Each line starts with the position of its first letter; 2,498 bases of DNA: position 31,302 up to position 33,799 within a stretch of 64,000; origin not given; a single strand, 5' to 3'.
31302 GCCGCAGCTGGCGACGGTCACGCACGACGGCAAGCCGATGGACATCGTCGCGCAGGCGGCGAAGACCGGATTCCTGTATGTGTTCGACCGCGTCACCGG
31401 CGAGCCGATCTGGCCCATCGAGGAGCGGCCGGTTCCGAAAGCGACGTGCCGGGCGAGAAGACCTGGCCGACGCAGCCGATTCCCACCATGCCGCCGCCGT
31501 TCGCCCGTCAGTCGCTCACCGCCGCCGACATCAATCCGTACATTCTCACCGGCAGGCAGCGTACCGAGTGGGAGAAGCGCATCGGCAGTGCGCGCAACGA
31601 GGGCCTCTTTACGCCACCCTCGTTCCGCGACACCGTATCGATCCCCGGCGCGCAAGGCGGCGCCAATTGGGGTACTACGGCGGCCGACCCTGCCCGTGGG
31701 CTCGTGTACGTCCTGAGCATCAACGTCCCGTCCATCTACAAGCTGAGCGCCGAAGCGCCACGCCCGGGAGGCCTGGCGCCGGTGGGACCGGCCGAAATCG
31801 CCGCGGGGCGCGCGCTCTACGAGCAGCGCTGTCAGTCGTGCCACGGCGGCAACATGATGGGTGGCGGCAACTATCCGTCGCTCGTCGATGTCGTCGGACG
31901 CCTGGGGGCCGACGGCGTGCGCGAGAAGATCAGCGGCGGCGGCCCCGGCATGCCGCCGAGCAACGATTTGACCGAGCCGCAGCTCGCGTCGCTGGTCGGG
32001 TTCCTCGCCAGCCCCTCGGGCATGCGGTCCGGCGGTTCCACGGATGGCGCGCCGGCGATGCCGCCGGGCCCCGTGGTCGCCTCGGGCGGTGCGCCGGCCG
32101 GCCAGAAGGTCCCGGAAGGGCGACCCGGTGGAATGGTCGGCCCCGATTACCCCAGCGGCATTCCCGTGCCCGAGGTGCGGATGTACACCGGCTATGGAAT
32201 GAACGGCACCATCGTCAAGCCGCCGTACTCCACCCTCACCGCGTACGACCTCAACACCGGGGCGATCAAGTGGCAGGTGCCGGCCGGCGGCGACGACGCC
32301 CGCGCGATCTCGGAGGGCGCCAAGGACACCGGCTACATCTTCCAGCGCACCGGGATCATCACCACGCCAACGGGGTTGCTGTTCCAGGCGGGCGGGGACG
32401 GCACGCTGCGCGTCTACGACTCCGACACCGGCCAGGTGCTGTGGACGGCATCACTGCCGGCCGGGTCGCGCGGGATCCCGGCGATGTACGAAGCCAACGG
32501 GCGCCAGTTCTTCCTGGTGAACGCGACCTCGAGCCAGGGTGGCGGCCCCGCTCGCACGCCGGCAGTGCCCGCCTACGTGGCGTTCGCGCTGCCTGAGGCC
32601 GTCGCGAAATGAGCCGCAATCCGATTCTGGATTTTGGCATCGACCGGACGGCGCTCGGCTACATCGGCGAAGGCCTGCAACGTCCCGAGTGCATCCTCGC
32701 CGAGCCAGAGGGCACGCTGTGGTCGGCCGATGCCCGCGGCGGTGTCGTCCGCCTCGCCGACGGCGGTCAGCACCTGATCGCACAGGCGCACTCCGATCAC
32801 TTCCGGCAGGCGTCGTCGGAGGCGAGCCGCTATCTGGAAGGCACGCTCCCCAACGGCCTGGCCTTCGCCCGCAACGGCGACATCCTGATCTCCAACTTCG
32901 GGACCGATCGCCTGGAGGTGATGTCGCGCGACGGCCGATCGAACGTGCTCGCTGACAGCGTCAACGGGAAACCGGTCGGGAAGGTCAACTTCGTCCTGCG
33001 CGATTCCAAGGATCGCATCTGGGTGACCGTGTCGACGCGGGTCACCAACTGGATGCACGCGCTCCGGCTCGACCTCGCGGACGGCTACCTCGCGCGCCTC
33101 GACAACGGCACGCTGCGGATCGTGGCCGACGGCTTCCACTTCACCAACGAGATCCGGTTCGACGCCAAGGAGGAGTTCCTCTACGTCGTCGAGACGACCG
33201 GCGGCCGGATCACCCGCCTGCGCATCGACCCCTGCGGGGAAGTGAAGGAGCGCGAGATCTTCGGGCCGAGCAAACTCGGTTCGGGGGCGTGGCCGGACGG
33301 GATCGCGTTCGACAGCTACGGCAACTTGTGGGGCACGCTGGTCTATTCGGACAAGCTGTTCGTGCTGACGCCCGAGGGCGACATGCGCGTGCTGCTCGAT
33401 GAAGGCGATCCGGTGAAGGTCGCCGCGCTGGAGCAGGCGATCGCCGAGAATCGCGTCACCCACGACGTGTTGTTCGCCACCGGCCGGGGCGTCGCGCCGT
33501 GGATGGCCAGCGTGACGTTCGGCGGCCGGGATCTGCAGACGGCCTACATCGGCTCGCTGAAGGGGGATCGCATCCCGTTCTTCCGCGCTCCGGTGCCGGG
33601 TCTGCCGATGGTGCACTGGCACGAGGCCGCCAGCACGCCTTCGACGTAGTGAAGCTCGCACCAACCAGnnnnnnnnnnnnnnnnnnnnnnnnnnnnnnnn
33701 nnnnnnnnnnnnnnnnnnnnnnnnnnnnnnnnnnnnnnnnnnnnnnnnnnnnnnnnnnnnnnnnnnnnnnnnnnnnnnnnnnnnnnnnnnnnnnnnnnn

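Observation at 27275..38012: Candidate periplasmic PQQ/cytochrome-c-linked glycoside oxidation module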

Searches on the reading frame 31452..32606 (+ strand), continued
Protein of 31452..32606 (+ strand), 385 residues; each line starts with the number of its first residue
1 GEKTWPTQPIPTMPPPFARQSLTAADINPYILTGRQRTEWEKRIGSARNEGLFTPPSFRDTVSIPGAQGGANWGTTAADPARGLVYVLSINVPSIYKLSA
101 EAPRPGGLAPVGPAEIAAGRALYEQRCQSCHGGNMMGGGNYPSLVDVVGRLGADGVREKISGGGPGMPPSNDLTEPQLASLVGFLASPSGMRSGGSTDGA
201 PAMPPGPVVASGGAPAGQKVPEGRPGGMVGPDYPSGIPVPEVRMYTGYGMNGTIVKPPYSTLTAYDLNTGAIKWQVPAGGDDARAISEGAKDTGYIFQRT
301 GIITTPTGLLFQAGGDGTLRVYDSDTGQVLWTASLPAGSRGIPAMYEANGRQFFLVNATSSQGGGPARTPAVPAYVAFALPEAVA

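Call 98: find_encoding_contigs(protein=P0110, flank=8000, max_places=1)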
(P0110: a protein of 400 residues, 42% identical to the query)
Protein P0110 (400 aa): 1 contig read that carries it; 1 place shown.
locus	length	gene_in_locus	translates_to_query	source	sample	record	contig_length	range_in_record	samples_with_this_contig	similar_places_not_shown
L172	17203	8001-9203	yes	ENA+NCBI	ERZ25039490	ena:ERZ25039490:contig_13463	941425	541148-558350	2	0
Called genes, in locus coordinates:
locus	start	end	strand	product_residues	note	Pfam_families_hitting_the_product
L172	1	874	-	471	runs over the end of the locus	PF00027:cNMP_binding (weak), PF02518:HATPase_c, PF14501:HATPase_c_5 (faint)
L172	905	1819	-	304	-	PF01261:AP_endonuc_2 (weak)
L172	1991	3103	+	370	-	PF01261:AP_endonuc_2, PF03786:UxuA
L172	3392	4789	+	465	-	PF01011:PQQ, PF13360:PQQ_2 (faint)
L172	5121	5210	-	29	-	-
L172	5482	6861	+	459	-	PF01565:FAD_binding_4, PF08031:BBE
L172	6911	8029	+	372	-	PF01011:PQQ, PF13360:PQQ_2 (faint)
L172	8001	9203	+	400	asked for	PF01011:PQQ, PF00034:Cytochrom_C (weak), PF13442:Cytochrome_CBB3, PF01011:PQQ, PF13360:PQQ_2 (weak)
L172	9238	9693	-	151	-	PF14534:DUF4440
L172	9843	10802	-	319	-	PF13204:Apiosidase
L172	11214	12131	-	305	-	PF00701:DHDPS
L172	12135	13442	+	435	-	PF07690:MFS_1, PF03137:OATP (faint), PF07690:MFS_1 (weak)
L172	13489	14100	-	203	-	-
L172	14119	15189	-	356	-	PF00756:Esterase (weak), PF10503:Esterase_PHB (faint), PF00561:Abhydrolase_1 (weak), PF12146:Hydrolase_4 (faint)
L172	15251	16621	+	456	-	PF12704:MacB_PCD, PF02687:FtsX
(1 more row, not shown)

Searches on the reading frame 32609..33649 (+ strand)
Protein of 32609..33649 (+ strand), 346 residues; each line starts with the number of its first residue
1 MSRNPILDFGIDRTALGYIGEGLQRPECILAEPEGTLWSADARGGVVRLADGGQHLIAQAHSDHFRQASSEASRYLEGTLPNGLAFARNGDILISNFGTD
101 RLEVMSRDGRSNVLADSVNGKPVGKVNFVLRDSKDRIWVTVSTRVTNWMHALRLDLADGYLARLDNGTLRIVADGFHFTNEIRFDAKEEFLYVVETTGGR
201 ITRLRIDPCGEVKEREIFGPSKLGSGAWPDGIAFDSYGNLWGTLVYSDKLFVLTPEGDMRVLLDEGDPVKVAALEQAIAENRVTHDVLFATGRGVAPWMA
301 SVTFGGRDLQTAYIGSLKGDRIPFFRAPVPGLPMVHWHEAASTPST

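Call 5: search_protein_families(library=pfam, max_evalue=0.01, proteins=[window:32609-33649:+])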
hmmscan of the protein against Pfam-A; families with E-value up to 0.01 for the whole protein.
window:32609-33649:+ (346 aa): 4 families
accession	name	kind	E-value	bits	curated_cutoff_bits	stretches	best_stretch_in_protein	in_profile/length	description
PF08450.18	SGL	-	6.7e-20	72.2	26.3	1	67-259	34-216/246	SMP-30/Gluconolactonase/LRE-like region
PF24684.1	Vgb_lyase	-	0.0027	17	50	0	191-258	110-170/290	Virginiamycin B lyase family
PF07494.17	Reg_prop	-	0.0029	18.1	20.4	0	124-140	5-21/24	Two component regulator propeller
PF03088.22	Str_synth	-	0.0074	16.8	25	0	145-203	23-83/89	Strictosidine synthase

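Call 21: search_protein_families(library=ncbifam, max_evalue=0.001, proteins=[window:32609-33649:+])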
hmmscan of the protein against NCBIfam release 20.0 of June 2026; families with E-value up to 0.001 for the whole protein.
window:32609-33649:+ (346 aa): 0 families

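Call 35: search_solved_structures(query=window:32609-33649:+, max_evalue=0.01)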
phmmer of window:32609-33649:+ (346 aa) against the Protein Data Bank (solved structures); distinct sequences matched with E-value up to 0.01: 6.
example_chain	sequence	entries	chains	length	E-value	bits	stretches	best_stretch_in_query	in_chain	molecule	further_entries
8djf_A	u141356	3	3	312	7.2e-05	25.5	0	114-269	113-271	Gluconolactonase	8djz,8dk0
7ris_A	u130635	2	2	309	7.4e-05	25.4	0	114-269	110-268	Beta-propeller lactonase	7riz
3e5z_A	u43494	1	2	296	8.8e-05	25.2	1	17-100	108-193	putative Gluconolactonase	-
7b2r_A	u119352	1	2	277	0.0011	21.6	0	79-110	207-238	Tripartite motif-containing protein 2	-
7b96_A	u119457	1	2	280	0.0012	21.5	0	80-110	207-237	Isoform 2 of Tripartite motif-containing protein 2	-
7qrv_A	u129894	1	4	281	0.0013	21.4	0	80-110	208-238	Tripartite motif-containing protein 2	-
